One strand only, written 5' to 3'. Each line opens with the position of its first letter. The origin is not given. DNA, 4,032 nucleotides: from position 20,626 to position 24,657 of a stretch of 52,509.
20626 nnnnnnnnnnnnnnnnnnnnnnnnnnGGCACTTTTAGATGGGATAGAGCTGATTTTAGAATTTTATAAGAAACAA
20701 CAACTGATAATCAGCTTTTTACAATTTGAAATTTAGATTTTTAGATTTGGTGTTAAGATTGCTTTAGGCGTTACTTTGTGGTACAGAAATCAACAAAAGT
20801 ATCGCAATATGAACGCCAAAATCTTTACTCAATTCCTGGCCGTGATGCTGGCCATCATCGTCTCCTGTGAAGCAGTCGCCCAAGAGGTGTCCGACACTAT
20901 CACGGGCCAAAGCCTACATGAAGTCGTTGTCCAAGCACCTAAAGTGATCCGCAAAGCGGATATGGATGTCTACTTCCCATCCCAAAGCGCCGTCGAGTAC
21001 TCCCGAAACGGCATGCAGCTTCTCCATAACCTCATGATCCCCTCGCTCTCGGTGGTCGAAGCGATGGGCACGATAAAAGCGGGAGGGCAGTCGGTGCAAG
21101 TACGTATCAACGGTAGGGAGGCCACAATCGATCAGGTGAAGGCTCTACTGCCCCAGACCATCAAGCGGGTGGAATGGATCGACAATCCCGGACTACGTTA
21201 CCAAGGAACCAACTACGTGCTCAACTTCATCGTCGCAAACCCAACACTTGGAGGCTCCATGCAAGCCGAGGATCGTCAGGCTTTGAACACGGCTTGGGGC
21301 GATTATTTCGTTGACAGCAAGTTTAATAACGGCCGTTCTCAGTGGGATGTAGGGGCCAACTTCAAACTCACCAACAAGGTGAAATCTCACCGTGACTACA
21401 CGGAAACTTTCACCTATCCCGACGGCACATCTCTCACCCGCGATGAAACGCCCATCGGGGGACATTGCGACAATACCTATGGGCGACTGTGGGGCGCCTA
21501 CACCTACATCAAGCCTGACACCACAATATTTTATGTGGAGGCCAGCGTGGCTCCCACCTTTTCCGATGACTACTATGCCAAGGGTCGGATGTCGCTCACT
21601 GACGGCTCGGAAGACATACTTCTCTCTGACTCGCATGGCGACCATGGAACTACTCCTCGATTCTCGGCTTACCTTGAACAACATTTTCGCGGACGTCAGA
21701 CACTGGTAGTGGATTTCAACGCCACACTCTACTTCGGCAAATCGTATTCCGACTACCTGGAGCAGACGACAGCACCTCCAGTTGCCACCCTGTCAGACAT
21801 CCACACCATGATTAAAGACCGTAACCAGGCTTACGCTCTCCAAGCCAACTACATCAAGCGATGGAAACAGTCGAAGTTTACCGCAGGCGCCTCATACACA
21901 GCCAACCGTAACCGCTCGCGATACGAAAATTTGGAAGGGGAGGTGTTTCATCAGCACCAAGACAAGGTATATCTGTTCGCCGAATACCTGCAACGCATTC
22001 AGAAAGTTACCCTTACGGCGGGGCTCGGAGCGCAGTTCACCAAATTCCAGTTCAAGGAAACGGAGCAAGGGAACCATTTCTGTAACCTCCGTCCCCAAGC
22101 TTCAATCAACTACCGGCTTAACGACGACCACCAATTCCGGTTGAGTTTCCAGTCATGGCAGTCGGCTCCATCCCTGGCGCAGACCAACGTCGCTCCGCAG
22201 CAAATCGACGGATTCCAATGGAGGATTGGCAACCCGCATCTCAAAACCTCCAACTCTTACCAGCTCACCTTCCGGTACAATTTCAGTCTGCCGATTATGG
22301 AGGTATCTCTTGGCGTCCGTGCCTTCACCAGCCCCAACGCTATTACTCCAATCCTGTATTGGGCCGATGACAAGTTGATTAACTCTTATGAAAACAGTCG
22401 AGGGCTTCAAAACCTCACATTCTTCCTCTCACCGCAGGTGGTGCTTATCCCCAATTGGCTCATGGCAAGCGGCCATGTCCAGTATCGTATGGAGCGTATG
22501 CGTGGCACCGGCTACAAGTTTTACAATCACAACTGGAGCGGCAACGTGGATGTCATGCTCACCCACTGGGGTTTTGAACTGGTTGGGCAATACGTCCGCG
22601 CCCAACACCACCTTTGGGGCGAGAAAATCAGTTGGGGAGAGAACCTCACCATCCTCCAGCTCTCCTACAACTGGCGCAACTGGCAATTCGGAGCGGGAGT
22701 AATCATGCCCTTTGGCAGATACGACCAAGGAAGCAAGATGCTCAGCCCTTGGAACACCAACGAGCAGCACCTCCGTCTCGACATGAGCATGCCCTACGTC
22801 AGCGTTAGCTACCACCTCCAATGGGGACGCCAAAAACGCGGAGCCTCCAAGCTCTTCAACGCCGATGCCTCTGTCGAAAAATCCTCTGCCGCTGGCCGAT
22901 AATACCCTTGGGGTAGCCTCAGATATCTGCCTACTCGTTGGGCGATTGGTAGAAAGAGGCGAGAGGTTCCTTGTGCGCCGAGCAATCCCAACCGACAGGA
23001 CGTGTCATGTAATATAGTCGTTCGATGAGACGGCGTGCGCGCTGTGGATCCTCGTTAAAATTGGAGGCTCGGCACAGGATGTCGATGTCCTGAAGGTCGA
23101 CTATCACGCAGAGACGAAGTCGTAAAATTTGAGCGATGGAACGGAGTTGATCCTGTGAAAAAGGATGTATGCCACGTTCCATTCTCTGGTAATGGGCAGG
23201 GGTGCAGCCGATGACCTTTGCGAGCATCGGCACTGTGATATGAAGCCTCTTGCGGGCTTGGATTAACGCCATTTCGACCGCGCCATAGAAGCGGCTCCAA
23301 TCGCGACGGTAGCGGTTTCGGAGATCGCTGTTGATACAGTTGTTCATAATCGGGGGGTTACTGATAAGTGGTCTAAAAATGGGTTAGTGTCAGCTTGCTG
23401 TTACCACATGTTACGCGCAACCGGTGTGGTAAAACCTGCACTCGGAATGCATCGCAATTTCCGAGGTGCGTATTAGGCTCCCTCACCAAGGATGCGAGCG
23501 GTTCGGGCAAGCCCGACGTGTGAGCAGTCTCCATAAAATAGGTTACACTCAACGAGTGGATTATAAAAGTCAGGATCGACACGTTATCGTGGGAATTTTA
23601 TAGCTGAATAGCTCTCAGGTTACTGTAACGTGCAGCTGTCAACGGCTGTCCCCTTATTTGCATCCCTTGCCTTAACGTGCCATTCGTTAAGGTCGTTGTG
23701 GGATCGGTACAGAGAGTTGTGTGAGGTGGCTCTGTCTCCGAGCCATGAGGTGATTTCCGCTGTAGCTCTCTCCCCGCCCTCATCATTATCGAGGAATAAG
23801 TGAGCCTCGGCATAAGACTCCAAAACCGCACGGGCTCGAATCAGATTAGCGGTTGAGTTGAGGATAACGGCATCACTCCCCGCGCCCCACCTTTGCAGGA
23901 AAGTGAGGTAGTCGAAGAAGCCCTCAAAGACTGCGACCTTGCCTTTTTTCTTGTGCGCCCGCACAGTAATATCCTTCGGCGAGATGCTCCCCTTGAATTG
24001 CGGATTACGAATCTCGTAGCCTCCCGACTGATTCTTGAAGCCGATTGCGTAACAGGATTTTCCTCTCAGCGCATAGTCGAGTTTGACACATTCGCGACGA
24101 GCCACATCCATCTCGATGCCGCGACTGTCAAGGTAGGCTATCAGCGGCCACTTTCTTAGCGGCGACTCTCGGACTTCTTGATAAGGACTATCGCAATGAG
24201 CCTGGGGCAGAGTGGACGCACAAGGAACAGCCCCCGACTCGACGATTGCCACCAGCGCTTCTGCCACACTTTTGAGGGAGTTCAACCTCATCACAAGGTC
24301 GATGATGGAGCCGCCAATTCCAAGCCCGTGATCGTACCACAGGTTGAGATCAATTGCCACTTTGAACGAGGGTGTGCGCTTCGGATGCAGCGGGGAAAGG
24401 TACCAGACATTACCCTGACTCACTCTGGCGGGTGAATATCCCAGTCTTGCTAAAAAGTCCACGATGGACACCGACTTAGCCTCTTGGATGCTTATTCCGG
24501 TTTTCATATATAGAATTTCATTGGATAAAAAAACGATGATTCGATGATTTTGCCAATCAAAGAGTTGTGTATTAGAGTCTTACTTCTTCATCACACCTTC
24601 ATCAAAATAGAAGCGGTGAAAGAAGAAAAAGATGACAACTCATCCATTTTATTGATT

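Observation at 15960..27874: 11.9-kb tRNA-Pro integrative element with a replication module but no transfer or packaging genes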

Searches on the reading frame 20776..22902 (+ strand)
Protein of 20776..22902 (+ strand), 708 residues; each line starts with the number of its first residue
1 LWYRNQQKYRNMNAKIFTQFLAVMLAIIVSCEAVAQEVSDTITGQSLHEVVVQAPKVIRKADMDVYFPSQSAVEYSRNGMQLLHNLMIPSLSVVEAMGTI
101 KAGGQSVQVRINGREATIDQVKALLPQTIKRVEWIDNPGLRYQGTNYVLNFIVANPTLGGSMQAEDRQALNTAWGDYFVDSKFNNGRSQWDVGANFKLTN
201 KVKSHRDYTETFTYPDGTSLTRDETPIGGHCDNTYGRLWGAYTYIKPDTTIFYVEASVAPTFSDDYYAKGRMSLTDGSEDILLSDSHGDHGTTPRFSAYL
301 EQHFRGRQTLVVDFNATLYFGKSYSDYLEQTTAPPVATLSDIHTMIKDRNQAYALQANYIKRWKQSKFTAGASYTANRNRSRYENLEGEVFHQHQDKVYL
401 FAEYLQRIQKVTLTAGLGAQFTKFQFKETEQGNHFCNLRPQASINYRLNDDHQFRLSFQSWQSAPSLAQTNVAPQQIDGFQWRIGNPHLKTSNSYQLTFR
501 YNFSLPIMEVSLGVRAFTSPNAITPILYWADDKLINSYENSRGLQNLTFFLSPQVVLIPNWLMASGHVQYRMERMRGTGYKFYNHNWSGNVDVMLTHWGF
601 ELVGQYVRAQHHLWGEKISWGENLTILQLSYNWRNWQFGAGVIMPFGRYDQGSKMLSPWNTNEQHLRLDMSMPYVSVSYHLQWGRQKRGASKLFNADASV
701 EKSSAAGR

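Call 6: search_protein_families(library=pfam, proteins=[window:20776-22902:+], max_evalue=0.01)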
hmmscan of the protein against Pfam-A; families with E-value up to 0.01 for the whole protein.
window:20776-22902:+ (708 aa): 1 family
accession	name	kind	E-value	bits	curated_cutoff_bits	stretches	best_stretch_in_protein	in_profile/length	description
PF14905.12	OMP_b-brl_3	-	1.9e-25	90.2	27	1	308-679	8-408/408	Outer membrane protein beta-barrel family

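Call 7: search_protein_families(library=ncbifam, proteins=[window:20776-22902:+], max_evalue=0.01)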
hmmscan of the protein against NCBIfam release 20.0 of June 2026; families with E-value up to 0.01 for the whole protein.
window:20776-22902:+ (708 aa): 0 families

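Call 8: search_protein_families(library=phrogs, proteins=[window:20776-22902:+], max_evalue=0.01)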
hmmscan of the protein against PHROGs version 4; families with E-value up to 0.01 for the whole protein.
window:20776-22902:+ (708 aa): 0 families

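Call 95: search_protein_families(library=padloc, proteins=[window:20776-22902:+], max_evalue=0.01)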
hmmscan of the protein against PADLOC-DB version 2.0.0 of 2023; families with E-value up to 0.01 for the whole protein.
window:20776-22902:+ (708 aa): 0 families

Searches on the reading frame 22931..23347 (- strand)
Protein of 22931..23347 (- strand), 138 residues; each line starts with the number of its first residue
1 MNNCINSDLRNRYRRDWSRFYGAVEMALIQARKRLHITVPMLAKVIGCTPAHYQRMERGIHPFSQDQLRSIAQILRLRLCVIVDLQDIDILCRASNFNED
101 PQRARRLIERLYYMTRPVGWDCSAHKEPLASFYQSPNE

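Call 6: search_protein_families(library=pfam, proteins=[window:22931-23347:-], max_evalue=0.01)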
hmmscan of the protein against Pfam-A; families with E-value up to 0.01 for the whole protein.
window:22931-23347:- (138 aa): 2 families
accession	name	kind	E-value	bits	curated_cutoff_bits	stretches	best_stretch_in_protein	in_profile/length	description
PF01381.28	HTH_3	-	3.4e-07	30.6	23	1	29-79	2-52/55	Helix-turn-helix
PF13560.12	HTH_31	-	2.1e-06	28.4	27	1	30-77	8-56/64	Helix-turn-helix domain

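Call 7: search_protein_families(library=ncbifam, proteins=[window:22931-23347:-], max_evalue=0.01)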
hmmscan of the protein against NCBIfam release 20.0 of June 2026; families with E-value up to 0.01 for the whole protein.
window:22931-23347:- (138 aa): 1 family
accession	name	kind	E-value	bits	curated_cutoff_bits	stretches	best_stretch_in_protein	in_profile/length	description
NF041951.1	phage_RstR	subfamily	0.0004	20.6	80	1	26-79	5-58/108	RstR family transcriptional repressor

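Call 8: search_protein_families(library=phrogs, proteins=[window:22931-23347:-], max_evalue=0.01)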
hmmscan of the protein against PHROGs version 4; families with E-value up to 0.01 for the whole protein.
window:22931-23347:- (138 aa): 2 families
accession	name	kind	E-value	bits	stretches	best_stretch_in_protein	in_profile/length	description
phrog_8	-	transcription regulation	0.00097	19.7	1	28-75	81-128/346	transcriptional regulator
phrog_2439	-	transcription regulation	0.0042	17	1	28-77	12-61/367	transcriptional regulator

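Call 95: search_protein_families(library=padloc, proteins=[window:22931-23347:-], max_evalue=0.01)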
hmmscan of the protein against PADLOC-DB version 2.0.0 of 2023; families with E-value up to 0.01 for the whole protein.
window:22931-23347:- (138 aa): 4 families
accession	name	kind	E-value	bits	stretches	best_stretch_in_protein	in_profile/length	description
PDLC04142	capH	-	0.001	18.1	1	25-83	8-62/103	capH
PDLC03949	RmrA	-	0.0011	15.9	1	28-78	7-57/363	-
PDLC02926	HTH_VI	-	0.006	14.8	1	27-83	5-61/92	-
PDLC03946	RmrA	-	0.0078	13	1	28-76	7-55/357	-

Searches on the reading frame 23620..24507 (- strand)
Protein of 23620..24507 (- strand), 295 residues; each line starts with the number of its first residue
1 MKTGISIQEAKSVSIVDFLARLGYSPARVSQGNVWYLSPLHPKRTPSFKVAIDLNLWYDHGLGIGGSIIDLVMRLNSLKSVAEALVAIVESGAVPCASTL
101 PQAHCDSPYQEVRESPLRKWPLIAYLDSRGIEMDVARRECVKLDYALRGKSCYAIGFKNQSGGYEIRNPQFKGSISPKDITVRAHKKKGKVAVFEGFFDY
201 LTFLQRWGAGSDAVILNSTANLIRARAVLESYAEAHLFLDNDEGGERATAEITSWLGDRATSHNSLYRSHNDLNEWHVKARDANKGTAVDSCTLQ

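Call 6: search_protein_families(library=pfam, proteins=[window:23620-24507:-], max_evalue=0.01)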
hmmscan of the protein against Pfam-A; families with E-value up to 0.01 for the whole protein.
window:23620-24507:- (295 aa): 2 families
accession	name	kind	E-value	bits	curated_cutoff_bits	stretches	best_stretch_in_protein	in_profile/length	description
PF13155.12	Toprim_2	-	5e-10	40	22.1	1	193-275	2-86/88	Toprim-like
PF01807.25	Zn_ribbon_DnaG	-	8.1e-05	22.8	24.9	1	33-86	31-83/98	CHC2 zinc finger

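Call 7: search_protein_families(library=ncbifam, proteins=[window:23620-24507:-], max_evalue=0.01)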
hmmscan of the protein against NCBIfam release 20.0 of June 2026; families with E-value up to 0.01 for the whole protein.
window:23620-24507:- (295 aa): 1 family
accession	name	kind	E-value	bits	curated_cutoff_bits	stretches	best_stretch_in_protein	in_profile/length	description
TIGR01391.1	dnaG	equivalog_domain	8.3e-10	38.1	283.6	2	35-90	34-88/414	DNA primase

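Call 8: search_protein_families(library=phrogs, proteins=[window:23620-24507:-], max_evalue=0.01)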
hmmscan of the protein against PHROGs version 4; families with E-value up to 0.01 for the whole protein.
window:23620-24507:- (295 aa): 8 families
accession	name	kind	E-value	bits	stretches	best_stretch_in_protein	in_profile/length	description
phrog_2304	-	DNA, RNA and nucleotide metabolism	5.2e-06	27.6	1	21-100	23-99/133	DNA primase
phrog_47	-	DNA, RNA and nucleotide metabolism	1e-05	25.3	0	7-132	13-160/947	DNA primase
phrog_6444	-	DNA, RNA and nucleotide metabolism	1.7e-05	24.9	1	37-79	39-81/577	DNA primase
phrog_239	-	DNA, RNA and nucleotide metabolism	9.1e-05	22.5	1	123-281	115-300/801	DNA primase/helicase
phrog_5629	-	DNA, RNA and nucleotide metabolism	0.00016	20.9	1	7-105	4-105/930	DNA primase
phrog_360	-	DNA, RNA and nucleotide metabolism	0.00024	22.2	1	14-85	7-80/133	DNA primase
phrog_11992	-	unknown function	0.0033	18.7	1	13-89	11-80/177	-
phrog_18097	-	DNA, RNA and nucleotide metabolism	0.0059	17.2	1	37-84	36-83/199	DNA primase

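Call 69: find_encoding_contigs(protein=window:23620-24507:-, flank=10000, max_places=10)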
Protein window:23620-24507:- (295 aa): 3 contigs read that carry it; 3 places shown.
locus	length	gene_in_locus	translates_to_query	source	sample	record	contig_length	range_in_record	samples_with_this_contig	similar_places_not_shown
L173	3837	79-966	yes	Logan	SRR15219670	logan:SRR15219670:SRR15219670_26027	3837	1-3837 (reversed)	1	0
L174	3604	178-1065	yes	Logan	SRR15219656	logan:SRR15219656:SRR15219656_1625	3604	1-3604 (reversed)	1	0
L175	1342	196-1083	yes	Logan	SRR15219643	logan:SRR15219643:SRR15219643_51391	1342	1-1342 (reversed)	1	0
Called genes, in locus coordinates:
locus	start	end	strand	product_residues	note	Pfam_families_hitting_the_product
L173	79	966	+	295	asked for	PF13155:Toprim_2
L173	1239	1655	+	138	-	PF01381:HTH_3 (weak), PF13560:HTH_31 (weak)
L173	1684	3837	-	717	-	?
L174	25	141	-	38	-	-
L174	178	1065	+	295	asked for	PF13155:Toprim_2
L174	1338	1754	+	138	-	PF01381:HTH_3 (weak), PF13560:HTH_31 (weak)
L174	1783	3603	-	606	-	?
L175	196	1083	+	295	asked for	PF13155:Toprim_2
